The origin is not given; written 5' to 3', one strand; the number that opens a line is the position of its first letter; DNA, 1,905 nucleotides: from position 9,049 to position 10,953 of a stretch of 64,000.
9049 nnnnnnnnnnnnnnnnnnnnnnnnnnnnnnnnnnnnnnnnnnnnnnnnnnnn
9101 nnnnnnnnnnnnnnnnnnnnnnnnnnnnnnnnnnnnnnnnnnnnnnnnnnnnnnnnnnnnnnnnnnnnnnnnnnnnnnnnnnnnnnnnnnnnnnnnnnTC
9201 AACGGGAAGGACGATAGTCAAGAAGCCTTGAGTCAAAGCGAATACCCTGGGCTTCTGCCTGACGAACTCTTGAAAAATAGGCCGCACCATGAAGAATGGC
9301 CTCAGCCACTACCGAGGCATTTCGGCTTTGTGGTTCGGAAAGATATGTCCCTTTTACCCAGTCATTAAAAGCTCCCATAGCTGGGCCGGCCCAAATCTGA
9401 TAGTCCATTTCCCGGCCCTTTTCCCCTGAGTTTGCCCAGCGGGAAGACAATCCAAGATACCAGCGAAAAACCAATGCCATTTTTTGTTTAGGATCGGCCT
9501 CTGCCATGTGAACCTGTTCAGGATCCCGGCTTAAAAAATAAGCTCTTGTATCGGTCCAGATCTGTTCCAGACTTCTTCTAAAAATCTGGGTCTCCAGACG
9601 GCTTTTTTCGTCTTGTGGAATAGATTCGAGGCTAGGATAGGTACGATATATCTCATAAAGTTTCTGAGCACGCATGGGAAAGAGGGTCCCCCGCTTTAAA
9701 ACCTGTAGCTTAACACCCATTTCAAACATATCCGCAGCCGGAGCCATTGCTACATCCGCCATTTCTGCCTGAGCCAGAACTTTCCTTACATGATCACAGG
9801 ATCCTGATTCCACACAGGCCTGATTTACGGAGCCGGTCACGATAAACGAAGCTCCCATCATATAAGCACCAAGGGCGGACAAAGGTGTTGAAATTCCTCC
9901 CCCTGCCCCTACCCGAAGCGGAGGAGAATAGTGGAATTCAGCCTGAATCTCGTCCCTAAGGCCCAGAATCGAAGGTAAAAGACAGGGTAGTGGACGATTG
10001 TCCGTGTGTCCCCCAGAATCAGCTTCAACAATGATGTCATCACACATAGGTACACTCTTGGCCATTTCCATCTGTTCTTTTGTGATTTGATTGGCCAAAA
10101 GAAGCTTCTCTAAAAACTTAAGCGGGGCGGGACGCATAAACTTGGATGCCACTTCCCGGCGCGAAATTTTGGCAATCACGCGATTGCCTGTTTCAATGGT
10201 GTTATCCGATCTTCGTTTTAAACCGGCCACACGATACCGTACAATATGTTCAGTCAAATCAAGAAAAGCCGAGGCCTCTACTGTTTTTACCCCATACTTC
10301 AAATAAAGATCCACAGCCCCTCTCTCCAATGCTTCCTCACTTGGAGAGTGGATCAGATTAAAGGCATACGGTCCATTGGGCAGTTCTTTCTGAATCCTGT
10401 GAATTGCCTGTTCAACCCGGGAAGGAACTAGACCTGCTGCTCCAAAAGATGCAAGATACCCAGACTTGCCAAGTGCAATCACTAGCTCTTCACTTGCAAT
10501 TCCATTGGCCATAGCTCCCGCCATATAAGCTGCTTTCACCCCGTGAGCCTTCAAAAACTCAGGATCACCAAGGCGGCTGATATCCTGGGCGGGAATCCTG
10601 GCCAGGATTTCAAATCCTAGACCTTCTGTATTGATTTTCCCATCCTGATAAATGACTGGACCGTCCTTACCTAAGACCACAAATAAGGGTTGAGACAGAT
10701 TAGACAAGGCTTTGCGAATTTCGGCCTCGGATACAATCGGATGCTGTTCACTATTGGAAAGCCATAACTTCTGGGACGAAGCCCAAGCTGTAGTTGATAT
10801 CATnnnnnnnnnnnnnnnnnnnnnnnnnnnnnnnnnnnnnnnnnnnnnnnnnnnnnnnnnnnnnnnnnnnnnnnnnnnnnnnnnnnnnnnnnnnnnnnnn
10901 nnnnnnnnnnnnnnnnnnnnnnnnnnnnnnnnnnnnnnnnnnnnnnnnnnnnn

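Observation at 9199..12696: PfaD-family enoyl reductase + Cys-rich radical-SAM-like protein + SAM methyltransferase embedded in the gatAB-glgA operon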

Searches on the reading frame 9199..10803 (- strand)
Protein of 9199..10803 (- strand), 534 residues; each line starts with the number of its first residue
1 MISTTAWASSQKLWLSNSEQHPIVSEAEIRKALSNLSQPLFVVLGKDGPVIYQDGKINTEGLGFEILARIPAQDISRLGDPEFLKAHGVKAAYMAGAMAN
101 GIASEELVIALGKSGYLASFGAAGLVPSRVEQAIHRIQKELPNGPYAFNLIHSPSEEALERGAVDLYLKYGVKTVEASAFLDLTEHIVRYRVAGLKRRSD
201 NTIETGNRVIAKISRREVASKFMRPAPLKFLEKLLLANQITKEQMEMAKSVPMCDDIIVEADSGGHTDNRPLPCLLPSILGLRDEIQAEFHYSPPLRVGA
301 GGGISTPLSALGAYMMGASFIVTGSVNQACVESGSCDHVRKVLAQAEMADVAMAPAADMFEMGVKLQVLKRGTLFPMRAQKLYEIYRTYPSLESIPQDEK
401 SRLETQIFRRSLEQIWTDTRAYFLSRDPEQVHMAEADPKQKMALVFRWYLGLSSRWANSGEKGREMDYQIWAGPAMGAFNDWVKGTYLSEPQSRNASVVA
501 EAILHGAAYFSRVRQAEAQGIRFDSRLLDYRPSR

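Call 3: search_protein_families(library=pfam, proteins=[window:9199-10803:-], max_evalue=1)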
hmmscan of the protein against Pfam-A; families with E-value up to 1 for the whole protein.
window:9199-10803:- (534 aa): 3 families
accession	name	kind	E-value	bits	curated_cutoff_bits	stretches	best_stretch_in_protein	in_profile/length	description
PF21607.2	FabD_helical_ins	-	8.9e-36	122.4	27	1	389-468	1-80/80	[Acyl-carrier-protein] S-malonyltransferase, inserted helical domain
PF03060.21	NMO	-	0.00031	20.7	28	1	96-358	16-256/331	Nitronate monooxygenase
PF18328.6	PfaD_N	-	0.0052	17.1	26.3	1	26-72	12-62/62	Fatty acid synthase subunit PfaD N-terminal domain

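Call 4: search_protein_families(library=ncbifam, proteins=[window:9199-10803:-], max_evalue=1)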
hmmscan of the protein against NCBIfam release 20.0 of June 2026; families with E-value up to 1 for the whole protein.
window:9199-10803:- (534 aa): 2 families
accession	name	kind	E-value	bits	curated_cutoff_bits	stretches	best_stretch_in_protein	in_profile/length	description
TIGR02814.1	pfaD_fam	subfamily_domain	6.1e-200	664.7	449.25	1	75-513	3-443/444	PfaD family polyunsaturated fatty acid/polyketide biosynthesis protein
TIGR03151.1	enACPred_II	equivalog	0.008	15.5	453.1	1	89-156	10-76/307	enoyl-[acyl-carrier-protein] reductase FabK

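Call 31: find_homologous_proteins(query=window:9199-10803:-)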
Query window:9199-10803:- (534 aa): 8000 proteins with E <= 0.001 among 8000 candidates; the best 120 are listed.
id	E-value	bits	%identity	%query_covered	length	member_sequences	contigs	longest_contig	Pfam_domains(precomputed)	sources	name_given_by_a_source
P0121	2.1e-271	919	91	84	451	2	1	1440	PF21607.3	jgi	jgi:PfaD family protein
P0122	9.6e-212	722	64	95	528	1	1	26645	PF21607.3,PF03060.22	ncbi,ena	-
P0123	8.1e-211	719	61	99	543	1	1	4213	PF21607.3,PF18328.7,PF03060.22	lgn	-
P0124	1.7e-210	718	65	95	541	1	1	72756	PF21607.3,PF18328.7,PF03060.22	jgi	jgi:PfaD family protein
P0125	2.6e-210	717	63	98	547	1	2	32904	PF21607.3,PF18328.7,PF03060.22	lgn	-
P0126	1.9e-209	715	62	100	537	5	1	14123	PF21607.3,PF18328.7,PF03060.22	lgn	-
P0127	2.5e-208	711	63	95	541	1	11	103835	PF21607.3,PF18328.7,PF03060.22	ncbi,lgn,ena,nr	ncbi:MAG: PfaD family polyunsaturated fatty acid/polyketide biosynthesis protein [SAR324 cluster bac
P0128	2.6e-208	711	63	95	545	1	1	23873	PF21607.3,PF18328.7,PF03060.22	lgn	-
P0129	3.1e-208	711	62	95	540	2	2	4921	PF21607.3,PF18328.7,PF03060.22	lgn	-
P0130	9.8e-208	709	63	95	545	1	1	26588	PF21607.3,PF18328.7,PF03060.22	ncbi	-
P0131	3.4e-207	707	62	99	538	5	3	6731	PF21607.3,PF18328.7,PF03060.22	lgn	-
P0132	4.2e-207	707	62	98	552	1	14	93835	PF21607.3,PF18328.7,PF03060.22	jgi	jgi:PfaD family protein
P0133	4.5e-207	707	64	95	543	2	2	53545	PF21607.3,PF18328.7,PF03060.22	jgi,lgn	jgi:PfaD family protein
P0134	5.6e-207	706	63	95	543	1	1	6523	PF21607.3,PF18328.7,PF03060.22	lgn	-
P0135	8.5e-207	706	64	95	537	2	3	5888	PF21607.3,PF18328.7,PF03060.22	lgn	-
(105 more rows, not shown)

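Call 32: find_encoding_contigs(protein=P0124, flank=10000, max_places=1)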
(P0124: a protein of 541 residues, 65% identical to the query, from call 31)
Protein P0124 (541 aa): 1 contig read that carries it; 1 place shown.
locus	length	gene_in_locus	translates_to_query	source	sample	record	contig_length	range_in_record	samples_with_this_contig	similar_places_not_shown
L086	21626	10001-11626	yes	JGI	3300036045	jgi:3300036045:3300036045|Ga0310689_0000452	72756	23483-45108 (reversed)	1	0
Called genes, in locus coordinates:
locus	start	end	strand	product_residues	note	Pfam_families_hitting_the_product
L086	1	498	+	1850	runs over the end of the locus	PF00109:ketoacyl-synt, PF02801:Ketoacyl-synt_C, PF16197:KAsynt_C_assoc, PF00698:Acyl_transf_1, PF00550:PP-binding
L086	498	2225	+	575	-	PF08659:KR, PF00106:adh_short, PF13561:adh_short_C2 (weak), PF21089:PKS_DH_N, PF14765:PS-DH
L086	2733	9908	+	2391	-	PF00109:ketoacyl-synt, PF02801:Ketoacyl-synt_C, PF16197:KAsynt_C_assoc (faint), PF00109:ketoacyl-synt, PF07977:FabA, PF22818:ApeI-like (faint), PF07977:FabA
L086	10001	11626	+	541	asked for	PF18328:PfaD_N, PF03060:NMO, PF21607:FabD_helical_ins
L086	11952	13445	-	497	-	PF00479:G6PD_N, PF02781:G6PD_C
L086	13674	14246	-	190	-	PF00196:GerE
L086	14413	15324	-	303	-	PF00089:Trypsin (weak), PF13365:Trypsin_2, PF13180:PDZ_2 (weak), PF17820:PDZ_6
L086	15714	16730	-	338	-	PF00089:Trypsin, PF13365:Trypsin_2, PF00595:PDZ (weak), PF13180:PDZ_2, PF17820:PDZ_6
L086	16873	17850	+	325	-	PF05448:AXE1, PF02129:Peptidase_S15 (faint), PF00326:Peptidase_S9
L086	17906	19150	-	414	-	PF00814:TsaD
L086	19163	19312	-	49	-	-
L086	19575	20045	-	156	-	PF00903:Glyoxalase (weak), PF18029:Glyoxalase_6 (weak)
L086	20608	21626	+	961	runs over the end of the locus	PF01510:Amidase_2, PF25275:Golvesin_C, PF07691:PA14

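Call 33: find_encoding_contigs(protein=P0122, flank=10000, max_places=1)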
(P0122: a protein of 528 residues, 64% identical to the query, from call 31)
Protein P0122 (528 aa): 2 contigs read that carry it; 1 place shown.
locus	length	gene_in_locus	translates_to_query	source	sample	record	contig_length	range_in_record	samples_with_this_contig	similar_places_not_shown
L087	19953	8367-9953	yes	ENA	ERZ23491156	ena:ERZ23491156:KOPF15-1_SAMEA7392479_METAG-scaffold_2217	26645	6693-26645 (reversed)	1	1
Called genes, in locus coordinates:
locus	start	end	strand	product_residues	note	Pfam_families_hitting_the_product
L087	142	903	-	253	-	PF00106:adh_short, PF13561:adh_short_C2, PF12241:Enoyl_reductase (faint)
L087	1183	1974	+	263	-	-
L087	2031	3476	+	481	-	PF01425:Amidase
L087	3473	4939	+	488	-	PF02934:GatB_N, PF02637:GatB_Yqey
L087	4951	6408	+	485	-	PF08323:Glyco_transf_5, PF13439:Glyco_transf_4 (faint), PF13579:Glyco_trans_4_4, PF00534:Glycos_transf_1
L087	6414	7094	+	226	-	PF13489:Methyltransf_23 (faint), PF02636:Methyltransf_28 (faint), PF00398:RrnaAD (weak), PF08241:Methyltransf_11 (weak), PF08242:Methyltransf_12, PF13649:Methyltransf_25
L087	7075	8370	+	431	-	PF04055:Radical_SAM (weak)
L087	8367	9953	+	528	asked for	PF03060:NMO (weak), PF21607:FabD_helical_ins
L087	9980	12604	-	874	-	PF00512:HisKA (faint), PF01590:GAF (faint), PF02518:HATPase_c, PF00072:Response_reg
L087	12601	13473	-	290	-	PF08668:HDOD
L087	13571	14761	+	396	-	PF08239:SH3_3 (weak), PF06347:SH3_4 (weak), PF08239:SH3_3, PF13529:Peptidase_C39_2, PF12385:Peptidase_C70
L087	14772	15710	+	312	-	-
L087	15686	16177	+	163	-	PF13302:Acetyltransf_3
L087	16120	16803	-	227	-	PF01467:CTP_transf_like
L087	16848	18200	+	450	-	PF03315:SDH_beta, PF03313:SDH_alpha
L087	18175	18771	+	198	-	-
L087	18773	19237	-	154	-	-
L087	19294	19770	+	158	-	-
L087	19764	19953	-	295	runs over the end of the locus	PF00126:HTH_1, PF03466:LysR_substrate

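Call 82: search_solved_structures(query=window:9199-10803:-, max_evalue=0.00001)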
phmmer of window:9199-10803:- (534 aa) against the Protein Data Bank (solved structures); distinct sequences matched with E-value up to 0.00001: 6.
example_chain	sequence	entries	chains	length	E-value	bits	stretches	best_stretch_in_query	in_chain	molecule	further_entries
6lkc_A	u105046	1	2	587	5.6e-202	675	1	65-533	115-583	Polyunsaturated fatty acid synthase PfaD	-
4yx6_A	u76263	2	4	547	2.2e-199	666.5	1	65-532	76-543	Omega-3 polyunsaturated fatty acid synthase subunit PfaD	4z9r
9sdd_B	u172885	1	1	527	5.4e-159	533.2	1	69-513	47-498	Polyunsaturated fatty acid synthase subunit B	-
9sdd_C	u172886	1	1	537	1.1e-155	522.3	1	74-514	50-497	Polyunsaturated fatty acid synthase subunit C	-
4cw5_A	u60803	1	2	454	1.5e-118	399.8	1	76-508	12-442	DFNA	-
4z38_A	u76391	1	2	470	7e-107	361.3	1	71-507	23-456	MlnA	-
